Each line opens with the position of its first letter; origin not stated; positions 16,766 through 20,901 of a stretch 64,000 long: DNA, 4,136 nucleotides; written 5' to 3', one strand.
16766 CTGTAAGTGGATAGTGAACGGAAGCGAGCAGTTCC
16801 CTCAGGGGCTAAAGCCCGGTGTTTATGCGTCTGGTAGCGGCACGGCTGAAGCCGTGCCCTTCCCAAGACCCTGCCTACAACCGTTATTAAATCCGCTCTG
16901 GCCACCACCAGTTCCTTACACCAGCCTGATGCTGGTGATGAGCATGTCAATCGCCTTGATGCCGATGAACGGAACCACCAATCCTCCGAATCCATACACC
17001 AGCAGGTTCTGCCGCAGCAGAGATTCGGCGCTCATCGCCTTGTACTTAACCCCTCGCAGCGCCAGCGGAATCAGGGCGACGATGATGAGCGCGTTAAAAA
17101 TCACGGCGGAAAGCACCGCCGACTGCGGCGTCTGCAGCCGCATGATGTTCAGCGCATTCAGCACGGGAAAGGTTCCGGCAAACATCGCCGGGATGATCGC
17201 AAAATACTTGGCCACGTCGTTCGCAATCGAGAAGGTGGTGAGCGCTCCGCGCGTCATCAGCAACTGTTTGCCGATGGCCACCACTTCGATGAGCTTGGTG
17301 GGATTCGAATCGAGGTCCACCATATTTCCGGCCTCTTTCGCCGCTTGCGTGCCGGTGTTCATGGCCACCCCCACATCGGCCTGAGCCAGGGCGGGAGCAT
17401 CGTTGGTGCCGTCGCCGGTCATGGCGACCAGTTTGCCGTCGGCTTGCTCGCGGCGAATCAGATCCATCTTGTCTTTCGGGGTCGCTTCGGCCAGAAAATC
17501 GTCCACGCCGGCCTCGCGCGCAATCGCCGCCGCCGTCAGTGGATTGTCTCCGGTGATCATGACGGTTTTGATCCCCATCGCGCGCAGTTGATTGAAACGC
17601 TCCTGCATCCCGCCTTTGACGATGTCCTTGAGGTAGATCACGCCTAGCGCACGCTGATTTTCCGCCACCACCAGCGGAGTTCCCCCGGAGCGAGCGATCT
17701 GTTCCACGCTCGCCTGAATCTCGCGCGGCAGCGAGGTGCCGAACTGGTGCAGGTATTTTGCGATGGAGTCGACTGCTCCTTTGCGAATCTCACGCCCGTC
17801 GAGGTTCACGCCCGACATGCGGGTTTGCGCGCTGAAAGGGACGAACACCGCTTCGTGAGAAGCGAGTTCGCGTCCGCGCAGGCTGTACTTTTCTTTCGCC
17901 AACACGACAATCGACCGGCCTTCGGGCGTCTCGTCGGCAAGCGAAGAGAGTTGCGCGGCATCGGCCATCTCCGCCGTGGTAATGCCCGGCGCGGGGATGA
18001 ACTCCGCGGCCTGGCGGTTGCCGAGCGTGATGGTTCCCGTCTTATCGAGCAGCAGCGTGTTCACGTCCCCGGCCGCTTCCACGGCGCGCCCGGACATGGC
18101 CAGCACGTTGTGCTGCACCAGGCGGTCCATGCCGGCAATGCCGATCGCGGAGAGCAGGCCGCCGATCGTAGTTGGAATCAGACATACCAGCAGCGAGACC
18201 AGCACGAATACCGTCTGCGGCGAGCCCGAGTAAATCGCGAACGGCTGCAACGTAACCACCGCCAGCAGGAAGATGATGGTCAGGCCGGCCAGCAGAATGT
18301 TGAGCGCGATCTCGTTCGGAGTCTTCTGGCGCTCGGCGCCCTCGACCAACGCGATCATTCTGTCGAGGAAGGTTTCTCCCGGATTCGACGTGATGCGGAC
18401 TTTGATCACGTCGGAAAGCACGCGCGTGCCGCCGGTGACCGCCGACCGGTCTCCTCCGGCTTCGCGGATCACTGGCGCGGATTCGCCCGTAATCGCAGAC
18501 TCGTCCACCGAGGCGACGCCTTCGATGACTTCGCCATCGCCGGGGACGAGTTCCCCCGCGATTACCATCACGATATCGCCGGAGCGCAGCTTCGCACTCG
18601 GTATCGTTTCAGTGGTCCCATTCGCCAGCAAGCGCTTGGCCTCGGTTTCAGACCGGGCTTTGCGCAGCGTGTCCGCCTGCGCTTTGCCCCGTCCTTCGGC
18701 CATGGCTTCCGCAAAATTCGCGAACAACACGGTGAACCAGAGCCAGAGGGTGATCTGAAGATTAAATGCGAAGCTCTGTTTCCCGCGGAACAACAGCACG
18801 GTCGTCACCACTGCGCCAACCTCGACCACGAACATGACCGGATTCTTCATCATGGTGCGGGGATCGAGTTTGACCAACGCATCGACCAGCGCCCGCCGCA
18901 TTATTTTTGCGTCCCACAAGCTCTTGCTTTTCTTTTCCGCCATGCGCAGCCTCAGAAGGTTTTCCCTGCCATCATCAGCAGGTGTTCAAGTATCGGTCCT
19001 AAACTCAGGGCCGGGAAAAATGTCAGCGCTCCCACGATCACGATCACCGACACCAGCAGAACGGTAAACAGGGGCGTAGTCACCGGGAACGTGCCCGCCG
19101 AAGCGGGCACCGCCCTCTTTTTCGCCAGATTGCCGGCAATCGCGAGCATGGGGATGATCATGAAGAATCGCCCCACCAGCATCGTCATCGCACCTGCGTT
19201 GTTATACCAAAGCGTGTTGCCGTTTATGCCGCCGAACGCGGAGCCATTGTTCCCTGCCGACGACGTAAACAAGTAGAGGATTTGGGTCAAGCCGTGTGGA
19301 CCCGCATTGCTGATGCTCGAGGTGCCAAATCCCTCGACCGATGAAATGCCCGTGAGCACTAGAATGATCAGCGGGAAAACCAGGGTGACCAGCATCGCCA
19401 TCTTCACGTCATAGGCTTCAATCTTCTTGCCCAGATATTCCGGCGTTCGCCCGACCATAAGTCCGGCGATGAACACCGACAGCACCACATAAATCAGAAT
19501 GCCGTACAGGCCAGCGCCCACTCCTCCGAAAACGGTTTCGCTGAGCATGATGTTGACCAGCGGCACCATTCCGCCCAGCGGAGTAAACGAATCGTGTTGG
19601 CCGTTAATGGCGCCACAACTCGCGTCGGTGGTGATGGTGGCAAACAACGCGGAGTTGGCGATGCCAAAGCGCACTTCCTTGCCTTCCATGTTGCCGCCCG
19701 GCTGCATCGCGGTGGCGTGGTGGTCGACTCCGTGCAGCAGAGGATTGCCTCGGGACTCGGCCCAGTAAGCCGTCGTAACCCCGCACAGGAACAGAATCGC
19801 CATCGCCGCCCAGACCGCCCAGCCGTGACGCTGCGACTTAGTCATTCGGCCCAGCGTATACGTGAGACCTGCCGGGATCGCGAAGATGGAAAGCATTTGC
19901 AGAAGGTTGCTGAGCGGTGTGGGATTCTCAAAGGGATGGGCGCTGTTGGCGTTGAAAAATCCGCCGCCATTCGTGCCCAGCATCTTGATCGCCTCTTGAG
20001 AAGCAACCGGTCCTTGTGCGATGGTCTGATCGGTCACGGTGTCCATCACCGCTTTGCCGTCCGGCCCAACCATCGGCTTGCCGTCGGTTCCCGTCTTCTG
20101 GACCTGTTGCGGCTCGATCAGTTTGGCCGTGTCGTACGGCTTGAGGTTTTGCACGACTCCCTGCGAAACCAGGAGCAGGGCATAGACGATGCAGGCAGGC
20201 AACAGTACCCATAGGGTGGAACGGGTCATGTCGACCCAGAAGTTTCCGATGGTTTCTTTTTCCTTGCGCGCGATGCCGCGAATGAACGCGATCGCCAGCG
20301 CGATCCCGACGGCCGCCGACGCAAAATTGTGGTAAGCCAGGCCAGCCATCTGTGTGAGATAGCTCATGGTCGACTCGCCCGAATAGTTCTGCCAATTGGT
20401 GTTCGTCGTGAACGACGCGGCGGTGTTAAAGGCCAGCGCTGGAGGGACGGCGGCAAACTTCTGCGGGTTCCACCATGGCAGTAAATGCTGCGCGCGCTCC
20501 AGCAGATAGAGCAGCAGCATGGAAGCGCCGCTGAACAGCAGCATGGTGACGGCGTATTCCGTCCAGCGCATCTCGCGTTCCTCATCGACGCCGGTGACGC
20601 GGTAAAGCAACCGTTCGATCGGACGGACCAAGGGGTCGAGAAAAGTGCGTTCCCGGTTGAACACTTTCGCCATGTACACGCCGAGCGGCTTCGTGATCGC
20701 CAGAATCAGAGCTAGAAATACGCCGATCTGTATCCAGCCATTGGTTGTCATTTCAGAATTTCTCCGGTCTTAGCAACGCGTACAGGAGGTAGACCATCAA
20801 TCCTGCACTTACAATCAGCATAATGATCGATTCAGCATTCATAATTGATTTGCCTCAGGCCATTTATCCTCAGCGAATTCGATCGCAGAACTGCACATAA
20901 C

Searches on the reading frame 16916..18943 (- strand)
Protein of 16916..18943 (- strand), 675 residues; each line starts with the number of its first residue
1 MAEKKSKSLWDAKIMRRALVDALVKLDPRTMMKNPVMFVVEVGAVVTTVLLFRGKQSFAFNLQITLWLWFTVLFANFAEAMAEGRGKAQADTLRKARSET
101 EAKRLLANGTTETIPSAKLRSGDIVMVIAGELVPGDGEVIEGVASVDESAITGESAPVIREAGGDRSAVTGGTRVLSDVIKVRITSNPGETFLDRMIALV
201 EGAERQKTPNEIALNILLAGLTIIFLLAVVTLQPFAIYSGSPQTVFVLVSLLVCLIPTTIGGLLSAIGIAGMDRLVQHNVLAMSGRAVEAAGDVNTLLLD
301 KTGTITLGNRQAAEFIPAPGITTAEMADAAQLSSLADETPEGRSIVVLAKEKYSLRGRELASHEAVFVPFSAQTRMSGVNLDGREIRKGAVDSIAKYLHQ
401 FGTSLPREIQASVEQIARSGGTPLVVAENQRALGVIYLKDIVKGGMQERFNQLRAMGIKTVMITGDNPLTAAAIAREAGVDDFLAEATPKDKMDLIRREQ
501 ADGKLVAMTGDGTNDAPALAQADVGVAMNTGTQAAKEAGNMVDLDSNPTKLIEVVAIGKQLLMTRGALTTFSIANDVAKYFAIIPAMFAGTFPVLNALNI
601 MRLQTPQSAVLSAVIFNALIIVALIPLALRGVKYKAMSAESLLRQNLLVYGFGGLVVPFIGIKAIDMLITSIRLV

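Call 77: search_protein_families(library=pfam, proteins=[window:16916-18943:-], max_evalue=0.001)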
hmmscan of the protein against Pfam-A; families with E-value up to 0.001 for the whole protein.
window:16916-18943:- (675 aa): 4 families
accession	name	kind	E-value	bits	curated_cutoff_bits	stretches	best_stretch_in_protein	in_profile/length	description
PF00122.25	E1-E2_ATPase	-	4.5e-35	121.2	28.1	1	99-277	4-180/181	E1-E2 ATPase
PF00702.32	Hydrolase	-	2.4e-26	93.8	26.4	1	295-523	2-191/191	haloacid dehalogenase-like hydrolase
PF12710.13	HAD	-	7.3e-05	23.7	27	0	431-490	75-142/189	haloacid dehalogenase-like hydrolase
PF08282.18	Hydrolase_3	-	7.3e-05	23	20.9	1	497-542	197-242/255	haloacid dehalogenase-like hydrolase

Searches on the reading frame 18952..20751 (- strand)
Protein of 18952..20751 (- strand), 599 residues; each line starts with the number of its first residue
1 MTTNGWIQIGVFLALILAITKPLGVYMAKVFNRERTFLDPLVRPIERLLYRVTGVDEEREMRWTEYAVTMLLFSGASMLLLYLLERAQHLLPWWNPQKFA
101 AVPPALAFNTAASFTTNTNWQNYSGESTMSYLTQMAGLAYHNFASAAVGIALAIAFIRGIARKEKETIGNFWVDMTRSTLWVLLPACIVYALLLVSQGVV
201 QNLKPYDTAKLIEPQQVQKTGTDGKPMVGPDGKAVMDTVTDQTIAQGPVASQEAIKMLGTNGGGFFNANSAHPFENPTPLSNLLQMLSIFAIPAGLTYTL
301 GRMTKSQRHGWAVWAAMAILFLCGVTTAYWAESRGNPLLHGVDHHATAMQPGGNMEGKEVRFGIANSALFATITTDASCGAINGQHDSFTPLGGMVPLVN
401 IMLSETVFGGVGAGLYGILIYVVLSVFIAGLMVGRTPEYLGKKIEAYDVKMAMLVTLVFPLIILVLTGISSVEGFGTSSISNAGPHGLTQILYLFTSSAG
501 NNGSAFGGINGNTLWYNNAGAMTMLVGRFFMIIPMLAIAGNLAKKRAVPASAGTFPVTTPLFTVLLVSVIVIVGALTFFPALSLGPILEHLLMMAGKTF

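Call 77: search_protein_families(library=pfam, proteins=[window:18952-20751:-], max_evalue=0.001)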
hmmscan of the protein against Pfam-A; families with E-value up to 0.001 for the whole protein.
window:18952-20751:- (599 aa): 2 families
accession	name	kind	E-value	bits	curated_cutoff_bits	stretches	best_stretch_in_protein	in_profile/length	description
PF03814.21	KdpA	-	1.1e-241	803.3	22.6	1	11-591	2-548/548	Potassium-transporting ATPase A subunit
PF25487.1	ETR1_N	-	0.00042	21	27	1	280-328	8-55/97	Ethylene receptor 1-like, N-terminal domain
